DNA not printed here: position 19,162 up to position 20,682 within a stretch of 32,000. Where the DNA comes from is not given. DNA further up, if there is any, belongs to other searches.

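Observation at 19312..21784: Tandem UPF0261 (Tm-1-like ATP-binding) paralogues embedded between the aryl-CoA ligase and UbiX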

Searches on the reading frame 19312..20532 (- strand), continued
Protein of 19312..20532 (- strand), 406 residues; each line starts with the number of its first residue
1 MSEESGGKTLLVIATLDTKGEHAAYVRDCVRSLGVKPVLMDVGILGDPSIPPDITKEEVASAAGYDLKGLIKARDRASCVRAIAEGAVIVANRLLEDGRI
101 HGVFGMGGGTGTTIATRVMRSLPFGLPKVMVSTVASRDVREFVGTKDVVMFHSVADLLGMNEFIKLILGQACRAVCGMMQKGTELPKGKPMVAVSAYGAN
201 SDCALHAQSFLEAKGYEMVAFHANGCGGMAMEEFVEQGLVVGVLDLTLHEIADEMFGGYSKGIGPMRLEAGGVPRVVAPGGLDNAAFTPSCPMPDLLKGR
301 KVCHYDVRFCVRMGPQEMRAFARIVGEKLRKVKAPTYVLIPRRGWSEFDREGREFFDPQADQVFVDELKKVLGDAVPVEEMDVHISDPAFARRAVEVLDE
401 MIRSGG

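Call 69: list_cluster_members(proteins=[P0001, window:19312-20532:-, window:23517-24938:-])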
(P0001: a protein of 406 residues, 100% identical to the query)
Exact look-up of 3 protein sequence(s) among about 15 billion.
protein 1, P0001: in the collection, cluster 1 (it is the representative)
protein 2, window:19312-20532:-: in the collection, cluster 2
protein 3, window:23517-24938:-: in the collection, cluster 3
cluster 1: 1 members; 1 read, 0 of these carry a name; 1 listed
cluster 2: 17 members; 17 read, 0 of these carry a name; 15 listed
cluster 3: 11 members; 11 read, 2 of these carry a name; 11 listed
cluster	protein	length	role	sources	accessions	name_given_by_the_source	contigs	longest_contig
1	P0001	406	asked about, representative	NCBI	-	-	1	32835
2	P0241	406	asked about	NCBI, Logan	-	-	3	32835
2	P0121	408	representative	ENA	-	-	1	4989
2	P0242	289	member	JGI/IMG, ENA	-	-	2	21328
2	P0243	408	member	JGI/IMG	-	-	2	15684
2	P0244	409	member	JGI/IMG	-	-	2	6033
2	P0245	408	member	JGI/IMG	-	-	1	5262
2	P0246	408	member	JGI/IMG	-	-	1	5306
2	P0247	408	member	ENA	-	-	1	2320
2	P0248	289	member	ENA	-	-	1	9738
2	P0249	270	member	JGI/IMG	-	-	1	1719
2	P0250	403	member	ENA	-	-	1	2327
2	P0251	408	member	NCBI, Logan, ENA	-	-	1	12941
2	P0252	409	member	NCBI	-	-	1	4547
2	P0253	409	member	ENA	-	-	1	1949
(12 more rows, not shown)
